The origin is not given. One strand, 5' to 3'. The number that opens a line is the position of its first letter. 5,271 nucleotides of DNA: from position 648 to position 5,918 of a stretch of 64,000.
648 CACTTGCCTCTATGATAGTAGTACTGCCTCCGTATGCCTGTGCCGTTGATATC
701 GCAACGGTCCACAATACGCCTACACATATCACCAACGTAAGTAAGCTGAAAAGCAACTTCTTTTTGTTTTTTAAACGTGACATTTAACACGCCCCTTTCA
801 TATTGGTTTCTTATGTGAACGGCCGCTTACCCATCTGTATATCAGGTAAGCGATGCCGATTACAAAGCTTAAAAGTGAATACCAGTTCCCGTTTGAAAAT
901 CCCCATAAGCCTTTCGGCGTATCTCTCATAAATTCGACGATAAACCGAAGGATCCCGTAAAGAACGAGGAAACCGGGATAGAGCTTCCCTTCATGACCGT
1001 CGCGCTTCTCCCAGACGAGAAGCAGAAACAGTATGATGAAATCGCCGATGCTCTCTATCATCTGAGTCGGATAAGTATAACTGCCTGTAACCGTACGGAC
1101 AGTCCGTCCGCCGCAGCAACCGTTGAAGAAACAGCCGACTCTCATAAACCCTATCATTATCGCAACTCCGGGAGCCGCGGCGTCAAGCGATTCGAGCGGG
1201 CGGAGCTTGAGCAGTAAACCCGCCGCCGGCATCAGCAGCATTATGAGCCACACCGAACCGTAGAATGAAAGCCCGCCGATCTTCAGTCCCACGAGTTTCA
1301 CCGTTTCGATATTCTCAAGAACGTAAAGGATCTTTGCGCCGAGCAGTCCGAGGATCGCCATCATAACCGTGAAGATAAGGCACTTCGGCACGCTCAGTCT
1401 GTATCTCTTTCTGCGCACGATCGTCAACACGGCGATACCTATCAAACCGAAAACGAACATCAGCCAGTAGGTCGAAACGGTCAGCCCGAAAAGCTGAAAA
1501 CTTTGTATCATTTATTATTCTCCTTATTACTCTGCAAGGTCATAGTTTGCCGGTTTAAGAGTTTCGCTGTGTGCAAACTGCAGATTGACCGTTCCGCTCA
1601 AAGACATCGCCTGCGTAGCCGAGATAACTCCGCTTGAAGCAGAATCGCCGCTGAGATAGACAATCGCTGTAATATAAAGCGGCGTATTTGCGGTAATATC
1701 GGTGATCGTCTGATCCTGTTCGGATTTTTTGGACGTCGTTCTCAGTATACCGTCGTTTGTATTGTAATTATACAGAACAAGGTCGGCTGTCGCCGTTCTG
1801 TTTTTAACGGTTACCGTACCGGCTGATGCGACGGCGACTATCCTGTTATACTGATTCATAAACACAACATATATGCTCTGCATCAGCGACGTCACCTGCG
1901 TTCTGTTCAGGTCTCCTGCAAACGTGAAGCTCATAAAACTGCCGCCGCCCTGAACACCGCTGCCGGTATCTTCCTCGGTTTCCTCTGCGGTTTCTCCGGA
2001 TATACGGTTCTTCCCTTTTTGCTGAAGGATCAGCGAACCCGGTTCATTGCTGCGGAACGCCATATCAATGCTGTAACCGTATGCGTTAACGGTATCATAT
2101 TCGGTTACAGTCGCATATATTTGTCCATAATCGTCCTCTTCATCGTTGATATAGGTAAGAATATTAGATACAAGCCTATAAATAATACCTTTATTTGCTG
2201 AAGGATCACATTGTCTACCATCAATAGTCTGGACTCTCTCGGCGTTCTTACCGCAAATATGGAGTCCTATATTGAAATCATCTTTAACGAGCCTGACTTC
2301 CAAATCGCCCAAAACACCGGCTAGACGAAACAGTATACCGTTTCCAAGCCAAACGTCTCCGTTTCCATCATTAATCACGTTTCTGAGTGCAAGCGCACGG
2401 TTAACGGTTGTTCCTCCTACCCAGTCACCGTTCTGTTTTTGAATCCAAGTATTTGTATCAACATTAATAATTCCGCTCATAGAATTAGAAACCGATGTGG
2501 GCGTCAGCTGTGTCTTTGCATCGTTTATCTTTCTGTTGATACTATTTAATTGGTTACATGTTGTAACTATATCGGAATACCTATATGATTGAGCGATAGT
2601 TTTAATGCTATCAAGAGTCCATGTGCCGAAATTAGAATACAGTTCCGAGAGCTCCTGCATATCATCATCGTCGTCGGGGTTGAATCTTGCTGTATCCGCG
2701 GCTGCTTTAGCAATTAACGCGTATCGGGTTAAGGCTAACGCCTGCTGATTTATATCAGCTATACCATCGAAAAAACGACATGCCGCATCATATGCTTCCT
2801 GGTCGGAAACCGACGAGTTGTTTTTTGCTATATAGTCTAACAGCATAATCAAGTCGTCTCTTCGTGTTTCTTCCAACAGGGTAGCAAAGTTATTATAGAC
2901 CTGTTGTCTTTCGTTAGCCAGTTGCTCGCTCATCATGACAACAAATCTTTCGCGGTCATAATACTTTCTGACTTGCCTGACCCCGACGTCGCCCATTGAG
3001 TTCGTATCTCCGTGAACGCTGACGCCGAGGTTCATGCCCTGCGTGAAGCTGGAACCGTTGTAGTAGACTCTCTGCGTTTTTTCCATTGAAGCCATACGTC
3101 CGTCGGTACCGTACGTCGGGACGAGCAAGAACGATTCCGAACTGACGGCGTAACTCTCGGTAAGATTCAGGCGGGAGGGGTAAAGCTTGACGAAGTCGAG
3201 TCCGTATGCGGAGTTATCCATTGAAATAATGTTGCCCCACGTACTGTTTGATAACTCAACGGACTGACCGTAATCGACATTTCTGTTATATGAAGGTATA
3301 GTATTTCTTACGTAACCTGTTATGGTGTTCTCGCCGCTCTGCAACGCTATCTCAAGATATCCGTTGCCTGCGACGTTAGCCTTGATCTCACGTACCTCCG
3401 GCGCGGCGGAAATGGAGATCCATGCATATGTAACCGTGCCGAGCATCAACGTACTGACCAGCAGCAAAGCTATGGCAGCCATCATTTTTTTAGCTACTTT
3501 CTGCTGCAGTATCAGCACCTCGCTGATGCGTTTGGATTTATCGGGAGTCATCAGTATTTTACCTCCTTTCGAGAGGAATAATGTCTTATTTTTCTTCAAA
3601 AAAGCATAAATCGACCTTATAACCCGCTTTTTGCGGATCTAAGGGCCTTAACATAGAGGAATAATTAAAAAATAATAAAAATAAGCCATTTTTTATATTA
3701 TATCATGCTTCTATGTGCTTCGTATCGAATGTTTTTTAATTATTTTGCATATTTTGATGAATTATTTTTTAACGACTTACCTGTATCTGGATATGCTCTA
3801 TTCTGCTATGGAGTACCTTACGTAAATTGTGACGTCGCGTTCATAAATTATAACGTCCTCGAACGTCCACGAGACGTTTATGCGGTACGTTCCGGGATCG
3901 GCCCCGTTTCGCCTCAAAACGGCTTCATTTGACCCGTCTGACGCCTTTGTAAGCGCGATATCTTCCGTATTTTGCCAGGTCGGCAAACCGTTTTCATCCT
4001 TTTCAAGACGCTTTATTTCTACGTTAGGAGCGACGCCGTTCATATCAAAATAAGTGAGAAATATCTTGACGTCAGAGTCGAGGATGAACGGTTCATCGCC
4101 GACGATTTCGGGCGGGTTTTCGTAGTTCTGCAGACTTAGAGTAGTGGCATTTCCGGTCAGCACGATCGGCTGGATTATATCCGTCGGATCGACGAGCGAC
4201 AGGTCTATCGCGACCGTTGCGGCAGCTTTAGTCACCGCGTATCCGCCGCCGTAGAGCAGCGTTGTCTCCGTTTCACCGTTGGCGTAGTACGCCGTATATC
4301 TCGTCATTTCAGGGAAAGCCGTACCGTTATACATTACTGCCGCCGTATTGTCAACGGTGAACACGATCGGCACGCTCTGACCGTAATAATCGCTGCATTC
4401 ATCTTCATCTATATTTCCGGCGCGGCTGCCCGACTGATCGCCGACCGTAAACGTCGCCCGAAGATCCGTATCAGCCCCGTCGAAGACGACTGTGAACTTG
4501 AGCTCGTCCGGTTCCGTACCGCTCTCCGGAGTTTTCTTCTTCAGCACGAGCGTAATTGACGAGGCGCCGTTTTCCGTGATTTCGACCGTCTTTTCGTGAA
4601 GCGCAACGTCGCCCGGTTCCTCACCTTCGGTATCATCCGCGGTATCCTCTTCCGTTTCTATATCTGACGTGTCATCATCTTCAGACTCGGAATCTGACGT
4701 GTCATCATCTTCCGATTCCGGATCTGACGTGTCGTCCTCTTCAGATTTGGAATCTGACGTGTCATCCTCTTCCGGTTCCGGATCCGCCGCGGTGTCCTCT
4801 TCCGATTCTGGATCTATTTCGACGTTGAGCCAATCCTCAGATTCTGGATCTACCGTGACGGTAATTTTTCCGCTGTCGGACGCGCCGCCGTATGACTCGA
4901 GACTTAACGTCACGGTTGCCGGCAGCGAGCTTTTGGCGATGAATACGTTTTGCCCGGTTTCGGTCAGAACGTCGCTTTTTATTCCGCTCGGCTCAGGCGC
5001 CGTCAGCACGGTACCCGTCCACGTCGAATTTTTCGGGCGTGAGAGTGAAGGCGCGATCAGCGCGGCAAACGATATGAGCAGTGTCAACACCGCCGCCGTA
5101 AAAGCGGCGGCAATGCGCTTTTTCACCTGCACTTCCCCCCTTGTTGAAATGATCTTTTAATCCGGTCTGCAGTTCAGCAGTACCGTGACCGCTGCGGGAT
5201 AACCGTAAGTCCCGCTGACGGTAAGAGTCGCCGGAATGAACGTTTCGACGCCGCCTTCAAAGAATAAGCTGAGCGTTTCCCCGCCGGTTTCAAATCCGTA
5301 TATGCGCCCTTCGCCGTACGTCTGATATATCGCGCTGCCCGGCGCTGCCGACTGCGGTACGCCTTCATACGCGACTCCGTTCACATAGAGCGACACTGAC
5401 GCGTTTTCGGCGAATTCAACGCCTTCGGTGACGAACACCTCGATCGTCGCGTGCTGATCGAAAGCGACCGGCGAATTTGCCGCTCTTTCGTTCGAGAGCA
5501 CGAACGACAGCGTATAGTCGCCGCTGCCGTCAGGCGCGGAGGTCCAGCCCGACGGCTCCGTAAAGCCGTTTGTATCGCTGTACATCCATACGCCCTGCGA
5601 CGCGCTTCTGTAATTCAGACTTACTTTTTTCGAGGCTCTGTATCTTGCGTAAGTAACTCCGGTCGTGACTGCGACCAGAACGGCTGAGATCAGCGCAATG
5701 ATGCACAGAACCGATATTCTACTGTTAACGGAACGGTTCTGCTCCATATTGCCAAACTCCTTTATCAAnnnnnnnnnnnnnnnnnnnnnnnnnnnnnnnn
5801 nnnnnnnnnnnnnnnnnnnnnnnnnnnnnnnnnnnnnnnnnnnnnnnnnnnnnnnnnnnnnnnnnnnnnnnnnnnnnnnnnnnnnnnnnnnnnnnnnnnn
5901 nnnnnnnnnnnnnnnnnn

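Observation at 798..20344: ~19.5-kb co-directional locus: two SipW-type signal peptidases plus at least 8 paralogous TasA/camelysin-like substrates (candidate multi-subunit extracellular fibre/matrix machine)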

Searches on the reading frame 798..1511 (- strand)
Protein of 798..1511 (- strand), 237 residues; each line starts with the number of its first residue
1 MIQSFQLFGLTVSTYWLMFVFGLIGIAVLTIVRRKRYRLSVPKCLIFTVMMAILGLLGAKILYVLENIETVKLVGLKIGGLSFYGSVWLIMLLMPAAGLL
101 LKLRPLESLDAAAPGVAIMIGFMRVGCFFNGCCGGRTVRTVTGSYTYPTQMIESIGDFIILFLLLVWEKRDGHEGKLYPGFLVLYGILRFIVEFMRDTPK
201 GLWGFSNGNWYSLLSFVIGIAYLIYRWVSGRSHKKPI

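Call 3: search_protein_families(library=pfam, proteins=[window:798-1511:-], max_evalue=0.1)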
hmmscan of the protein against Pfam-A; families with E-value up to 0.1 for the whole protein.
window:798-1511:- (237 aa): 1 family
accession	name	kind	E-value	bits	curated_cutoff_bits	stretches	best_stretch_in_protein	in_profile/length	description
PF01790.23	LGT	-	3.8e-34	118.5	24.9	1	5-225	4-240/240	Prolipoprotein diacylglyceryl transferase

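Call 5: search_protein_families(library=ncbifam, proteins=[window:798-1511:-], max_evalue=1)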
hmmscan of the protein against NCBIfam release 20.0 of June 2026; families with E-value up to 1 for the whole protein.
window:798-1511:- (237 aa): 7 families
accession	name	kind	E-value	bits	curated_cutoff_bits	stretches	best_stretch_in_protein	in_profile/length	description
NF000778.0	PRK00052.3-4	equivalog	2.6e-32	112.5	334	1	4-223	5-241/252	prolipoprotein diacylglyceryl transferase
TIGR00544.1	lgt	equivalog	1.3e-14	54.3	118.9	1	5-213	15-256/280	prolipoprotein diacylglyceryl transferase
NF000784.0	PRK00052.4-5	subfamily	1.9e-07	30.5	409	1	8-150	9-156/298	prolipoprotein diacylglyceryl transferase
NF000779.0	PRK00052.3-5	equivalog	2.2e-07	30.9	405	1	9-211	15-222/257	prolipoprotein diacylglyceryl transferase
NF000777.0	PRK00052.3-2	equivalog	3.1e-06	27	558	1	79-196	112-244/310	prolipoprotein diacylglyceryl transferase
NF009611.0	PRK13108.1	equivalog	0.001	18.1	636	1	147-225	194-274/476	prolipoprotein diacylglyceryl transferase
NF047370.1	toxin_TsaT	equivalog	0.0045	17.4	80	1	15-65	9-57/60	type II toxin-antitoxin system toxin TsaT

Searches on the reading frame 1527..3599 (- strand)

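Call 3: search_protein_families(library=pfam, proteins=[window:1527-3599:-], max_evalue=0.1)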
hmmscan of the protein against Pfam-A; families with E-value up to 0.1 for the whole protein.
window:1527-3599:- (690 aa): 1 family
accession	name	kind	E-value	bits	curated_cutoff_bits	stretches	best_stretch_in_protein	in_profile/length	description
PF11148.14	DUF2922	-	0.089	13.2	25.5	0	357-380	19-42/69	Protein of unknown function (DUF2922)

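Call 5: search_protein_families(library=ncbifam, proteins=[window:1527-3599:-], max_evalue=1)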
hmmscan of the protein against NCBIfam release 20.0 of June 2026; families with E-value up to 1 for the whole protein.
window:1527-3599:- (690 aa): 0 families

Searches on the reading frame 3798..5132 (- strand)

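Call 3: search_protein_families(library=pfam, proteins=[window:3798-5132:-], max_evalue=0.1)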
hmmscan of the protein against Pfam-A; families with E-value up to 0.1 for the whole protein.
window:3798-5132:- (444 aa): 1 family
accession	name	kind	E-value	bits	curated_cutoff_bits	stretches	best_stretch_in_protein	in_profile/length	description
PF02724.19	CDC45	-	0.0051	15.6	34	1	79-167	91-179/624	CDC45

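Call 5: search_protein_families(library=ncbifam, proteins=[window:3798-5132:-], max_evalue=1)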
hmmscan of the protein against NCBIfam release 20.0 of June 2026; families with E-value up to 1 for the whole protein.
window:3798-5132:- (444 aa): 5 families
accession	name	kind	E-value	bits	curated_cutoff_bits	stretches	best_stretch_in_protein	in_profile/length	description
NF033845.1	MSCRAMM_ClfB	exception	0.0048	14.9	999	1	93-171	551-629/871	MSCRAMM family adhesin clumping factor ClfB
NF000535.3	MSCRAMM_SdrC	exception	0.008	14.2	1700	1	103-175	831-903/963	MSCRAMM family adhesin SdrC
NF033609.2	MSCRAMM_ClfA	exception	0.028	12.1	1150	1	105-167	781-843/934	MSCRAMM family adhesin clumping factor ClfA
NF012181.0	MSCRAMM_SdrD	exception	0.059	10.7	2500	1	106-168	1250-1312/1379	MSCRAMM family adhesin SdrD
TIGR02442.1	Cob-chelat-sub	hypoth_equivalog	0.58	8.5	779.45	1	110-176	327-391/641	putative cobaltochelatase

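Call 36: search_protein_families(library=padloc, proteins=[window:3798-5132:-], max_evalue=0.1)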
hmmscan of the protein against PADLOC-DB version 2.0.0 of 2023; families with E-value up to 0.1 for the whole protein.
window:3798-5132:- (444 aa): 0 families

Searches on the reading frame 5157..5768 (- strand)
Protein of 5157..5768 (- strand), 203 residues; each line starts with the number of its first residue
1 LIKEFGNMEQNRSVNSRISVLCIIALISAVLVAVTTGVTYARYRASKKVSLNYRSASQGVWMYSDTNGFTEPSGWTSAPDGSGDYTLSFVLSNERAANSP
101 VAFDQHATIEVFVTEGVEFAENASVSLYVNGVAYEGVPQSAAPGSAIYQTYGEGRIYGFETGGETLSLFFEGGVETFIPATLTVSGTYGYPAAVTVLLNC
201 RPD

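Call 3: search_protein_families(library=pfam, proteins=[window:5157-5768:-], max_evalue=0.1)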
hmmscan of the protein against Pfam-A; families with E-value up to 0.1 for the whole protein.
window:5157-5768:- (203 aa): 0 families

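Call 5: search_protein_families(library=ncbifam, proteins=[window:5157-5768:-], max_evalue=1)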
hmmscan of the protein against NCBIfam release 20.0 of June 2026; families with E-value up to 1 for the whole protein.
window:5157-5768:- (203 aa): 3 families
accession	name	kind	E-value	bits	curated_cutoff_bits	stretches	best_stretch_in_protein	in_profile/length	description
NF000437.2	blaFIM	exception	0.068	12.8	590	1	19-66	12-56/262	FIM family subclass B1 metallo-beta-lactamase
TIGR03507.1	decahem_SO1788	subfamily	0.095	11.1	209.3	1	36-143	49-151/672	OmcA/MtrC family decaheme c-type cytochrome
TIGR04087.1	YqxM_for_SipW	equivalog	0.15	11.7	80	1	15-67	12-65/186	amyloid fiber anchoring/assembly protein TapA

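Call 36: search_protein_families(library=padloc, proteins=[window:5157-5768:-], max_evalue=0.1)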
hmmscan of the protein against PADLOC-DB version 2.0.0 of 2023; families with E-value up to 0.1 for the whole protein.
window:5157-5768:- (203 aa): 0 families
